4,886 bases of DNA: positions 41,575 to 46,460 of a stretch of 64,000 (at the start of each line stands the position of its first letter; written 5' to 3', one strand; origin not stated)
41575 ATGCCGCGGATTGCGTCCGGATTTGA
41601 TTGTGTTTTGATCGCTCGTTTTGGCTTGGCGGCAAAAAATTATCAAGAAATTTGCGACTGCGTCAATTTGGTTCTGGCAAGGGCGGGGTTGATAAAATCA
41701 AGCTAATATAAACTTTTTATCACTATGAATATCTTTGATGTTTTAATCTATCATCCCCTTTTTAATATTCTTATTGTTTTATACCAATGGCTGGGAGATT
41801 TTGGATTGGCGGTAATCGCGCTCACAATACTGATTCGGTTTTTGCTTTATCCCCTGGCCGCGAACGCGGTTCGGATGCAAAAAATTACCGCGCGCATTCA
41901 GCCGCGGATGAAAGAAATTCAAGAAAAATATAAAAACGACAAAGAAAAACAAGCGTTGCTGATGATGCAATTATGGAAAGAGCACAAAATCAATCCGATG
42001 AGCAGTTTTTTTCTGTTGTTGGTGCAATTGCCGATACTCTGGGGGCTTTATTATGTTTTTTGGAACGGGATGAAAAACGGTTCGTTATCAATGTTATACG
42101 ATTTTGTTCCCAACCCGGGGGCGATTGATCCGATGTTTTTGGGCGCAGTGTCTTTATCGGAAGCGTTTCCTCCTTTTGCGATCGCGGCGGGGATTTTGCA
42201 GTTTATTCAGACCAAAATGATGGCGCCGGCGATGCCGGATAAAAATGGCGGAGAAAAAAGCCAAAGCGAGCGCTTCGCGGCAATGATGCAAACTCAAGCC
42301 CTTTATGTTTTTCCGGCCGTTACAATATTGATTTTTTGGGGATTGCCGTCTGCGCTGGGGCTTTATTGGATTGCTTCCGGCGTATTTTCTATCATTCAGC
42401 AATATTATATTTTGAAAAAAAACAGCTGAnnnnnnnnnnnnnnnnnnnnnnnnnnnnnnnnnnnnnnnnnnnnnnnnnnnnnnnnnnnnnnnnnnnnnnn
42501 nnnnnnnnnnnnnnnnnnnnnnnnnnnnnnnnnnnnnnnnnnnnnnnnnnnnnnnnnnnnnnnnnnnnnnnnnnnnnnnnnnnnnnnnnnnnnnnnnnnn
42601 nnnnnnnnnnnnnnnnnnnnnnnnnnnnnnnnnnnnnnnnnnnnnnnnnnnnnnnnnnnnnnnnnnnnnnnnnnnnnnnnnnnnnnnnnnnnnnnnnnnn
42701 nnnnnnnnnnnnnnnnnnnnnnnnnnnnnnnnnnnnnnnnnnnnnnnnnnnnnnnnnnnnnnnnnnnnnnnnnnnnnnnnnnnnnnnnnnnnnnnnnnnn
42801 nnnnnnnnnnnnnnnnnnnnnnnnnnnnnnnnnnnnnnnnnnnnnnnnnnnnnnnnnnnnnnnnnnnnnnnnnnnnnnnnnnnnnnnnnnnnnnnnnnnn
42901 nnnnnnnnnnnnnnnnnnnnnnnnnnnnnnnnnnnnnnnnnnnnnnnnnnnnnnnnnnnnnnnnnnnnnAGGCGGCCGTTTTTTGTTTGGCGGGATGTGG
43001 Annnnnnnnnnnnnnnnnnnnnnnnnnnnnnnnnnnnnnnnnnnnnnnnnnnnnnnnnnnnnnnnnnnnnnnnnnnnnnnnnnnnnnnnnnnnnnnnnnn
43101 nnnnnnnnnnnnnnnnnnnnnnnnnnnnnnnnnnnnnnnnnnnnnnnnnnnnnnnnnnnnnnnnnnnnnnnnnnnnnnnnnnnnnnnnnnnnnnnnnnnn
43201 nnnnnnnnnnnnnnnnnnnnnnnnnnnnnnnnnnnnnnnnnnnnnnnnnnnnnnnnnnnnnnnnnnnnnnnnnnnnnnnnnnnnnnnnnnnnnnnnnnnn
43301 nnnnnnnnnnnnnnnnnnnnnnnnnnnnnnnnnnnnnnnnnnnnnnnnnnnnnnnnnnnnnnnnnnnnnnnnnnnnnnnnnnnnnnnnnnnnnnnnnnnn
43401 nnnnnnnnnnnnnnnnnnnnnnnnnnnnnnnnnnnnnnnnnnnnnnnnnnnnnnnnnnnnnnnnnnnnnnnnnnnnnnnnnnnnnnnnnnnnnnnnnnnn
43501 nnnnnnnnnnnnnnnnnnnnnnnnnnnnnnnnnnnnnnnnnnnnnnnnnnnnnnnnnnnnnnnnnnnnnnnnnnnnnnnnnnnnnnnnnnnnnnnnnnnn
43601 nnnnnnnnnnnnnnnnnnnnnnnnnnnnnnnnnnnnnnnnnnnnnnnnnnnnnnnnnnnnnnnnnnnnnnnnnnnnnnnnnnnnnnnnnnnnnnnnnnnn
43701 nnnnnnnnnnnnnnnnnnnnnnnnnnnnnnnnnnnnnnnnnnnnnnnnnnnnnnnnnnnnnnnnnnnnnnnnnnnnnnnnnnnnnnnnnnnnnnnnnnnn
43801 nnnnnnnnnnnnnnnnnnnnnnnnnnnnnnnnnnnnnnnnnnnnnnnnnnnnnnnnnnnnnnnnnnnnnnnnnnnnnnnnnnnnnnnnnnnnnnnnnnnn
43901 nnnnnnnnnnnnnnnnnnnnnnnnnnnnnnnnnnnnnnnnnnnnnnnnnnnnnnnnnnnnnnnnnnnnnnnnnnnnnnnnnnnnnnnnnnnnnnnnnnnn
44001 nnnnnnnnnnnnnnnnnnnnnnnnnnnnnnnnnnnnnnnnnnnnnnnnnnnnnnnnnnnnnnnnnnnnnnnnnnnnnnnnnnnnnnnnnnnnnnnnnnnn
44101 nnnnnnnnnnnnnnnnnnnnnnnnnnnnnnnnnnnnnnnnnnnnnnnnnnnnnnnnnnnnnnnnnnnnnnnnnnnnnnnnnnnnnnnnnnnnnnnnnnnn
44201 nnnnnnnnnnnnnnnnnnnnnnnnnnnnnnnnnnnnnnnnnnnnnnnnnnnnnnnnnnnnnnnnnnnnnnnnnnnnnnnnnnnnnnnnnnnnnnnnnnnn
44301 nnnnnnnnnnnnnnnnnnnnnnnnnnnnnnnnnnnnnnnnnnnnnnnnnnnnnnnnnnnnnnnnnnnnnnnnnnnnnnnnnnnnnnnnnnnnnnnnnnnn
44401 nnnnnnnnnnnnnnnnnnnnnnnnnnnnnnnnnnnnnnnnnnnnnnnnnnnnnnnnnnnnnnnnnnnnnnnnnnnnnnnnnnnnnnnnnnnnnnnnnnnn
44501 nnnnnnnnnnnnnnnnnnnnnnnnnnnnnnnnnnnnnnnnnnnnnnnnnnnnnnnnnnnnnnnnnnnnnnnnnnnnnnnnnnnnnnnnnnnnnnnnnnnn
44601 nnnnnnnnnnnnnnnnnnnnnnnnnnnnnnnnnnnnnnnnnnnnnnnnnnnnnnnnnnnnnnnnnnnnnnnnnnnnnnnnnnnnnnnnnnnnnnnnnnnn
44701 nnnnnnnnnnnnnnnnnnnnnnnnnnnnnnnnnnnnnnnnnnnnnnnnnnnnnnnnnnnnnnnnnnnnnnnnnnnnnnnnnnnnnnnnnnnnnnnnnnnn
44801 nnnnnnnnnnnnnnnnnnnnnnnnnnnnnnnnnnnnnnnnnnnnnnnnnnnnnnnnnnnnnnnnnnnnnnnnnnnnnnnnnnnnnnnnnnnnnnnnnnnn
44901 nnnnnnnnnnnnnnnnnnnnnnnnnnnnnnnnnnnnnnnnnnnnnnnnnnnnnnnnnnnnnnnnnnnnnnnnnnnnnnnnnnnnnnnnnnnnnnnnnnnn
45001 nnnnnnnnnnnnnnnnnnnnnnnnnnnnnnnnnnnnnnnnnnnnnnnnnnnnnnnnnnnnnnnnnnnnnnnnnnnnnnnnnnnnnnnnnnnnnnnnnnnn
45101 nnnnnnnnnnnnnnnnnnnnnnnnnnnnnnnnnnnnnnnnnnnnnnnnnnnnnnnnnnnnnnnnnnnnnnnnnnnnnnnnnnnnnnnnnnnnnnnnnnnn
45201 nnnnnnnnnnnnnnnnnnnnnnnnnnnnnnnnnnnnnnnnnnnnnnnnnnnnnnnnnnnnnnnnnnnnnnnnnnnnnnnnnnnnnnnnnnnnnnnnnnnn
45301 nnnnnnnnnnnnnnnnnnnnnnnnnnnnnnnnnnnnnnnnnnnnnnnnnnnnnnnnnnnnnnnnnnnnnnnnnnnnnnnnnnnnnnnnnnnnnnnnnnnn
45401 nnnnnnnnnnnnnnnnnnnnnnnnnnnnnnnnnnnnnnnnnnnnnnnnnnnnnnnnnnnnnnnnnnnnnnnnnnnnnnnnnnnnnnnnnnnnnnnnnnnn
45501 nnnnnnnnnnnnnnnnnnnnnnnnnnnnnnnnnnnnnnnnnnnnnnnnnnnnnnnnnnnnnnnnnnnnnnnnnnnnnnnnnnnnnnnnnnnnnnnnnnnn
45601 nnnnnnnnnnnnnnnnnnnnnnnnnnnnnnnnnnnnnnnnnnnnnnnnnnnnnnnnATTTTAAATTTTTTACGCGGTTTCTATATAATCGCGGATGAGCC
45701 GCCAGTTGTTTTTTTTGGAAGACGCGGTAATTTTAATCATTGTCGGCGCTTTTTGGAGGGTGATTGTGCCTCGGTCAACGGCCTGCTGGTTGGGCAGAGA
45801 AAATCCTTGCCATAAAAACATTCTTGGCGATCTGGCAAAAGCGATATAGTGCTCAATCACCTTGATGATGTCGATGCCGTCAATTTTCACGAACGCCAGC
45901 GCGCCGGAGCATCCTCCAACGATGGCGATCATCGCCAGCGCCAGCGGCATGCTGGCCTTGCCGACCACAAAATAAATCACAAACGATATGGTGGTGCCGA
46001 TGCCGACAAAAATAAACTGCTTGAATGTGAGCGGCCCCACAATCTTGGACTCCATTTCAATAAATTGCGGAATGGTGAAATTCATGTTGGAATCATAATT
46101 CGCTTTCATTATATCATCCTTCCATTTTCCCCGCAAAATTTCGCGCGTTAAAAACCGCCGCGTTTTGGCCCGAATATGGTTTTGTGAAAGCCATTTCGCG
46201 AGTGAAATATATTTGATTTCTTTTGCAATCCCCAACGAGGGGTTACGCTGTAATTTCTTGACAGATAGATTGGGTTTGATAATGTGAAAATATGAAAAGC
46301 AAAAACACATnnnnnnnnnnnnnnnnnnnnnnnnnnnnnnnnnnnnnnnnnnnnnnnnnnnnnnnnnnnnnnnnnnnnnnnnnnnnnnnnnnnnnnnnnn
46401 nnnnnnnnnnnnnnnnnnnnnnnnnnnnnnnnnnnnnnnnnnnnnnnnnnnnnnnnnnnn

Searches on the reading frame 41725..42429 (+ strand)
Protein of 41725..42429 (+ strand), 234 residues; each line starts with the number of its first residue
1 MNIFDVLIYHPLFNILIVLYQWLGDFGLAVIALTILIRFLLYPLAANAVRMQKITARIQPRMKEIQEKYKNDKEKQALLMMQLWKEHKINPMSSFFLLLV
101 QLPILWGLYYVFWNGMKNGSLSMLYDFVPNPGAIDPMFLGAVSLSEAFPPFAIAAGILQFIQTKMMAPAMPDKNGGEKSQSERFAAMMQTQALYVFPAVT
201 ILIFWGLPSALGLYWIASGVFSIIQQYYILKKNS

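Call 16: search_protein_families(library=pfam, proteins=[window:41725-42429:+], max_evalue=0.0001)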
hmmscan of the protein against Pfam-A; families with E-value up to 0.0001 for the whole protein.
window:41725-42429:+ (234 aa): 1 family
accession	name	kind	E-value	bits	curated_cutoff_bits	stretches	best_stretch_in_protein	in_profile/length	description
PF02096.25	60KD_IMP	-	1.1e-44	152.7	35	1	26-230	1-162/163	60Kd inner membrane protein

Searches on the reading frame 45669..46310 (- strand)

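Call 80: search_protein_families(library=pfam, proteins=[window:45669-46310:-], max_evalue=0.001)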
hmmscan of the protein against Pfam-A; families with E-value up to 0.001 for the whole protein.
window:45669-46310:- (213 aa): 1 family
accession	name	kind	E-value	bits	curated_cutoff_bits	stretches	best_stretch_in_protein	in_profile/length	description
PF12666.12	PrgI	-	2.1e-11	44.6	27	1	80-164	2-88/91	PrgI family protein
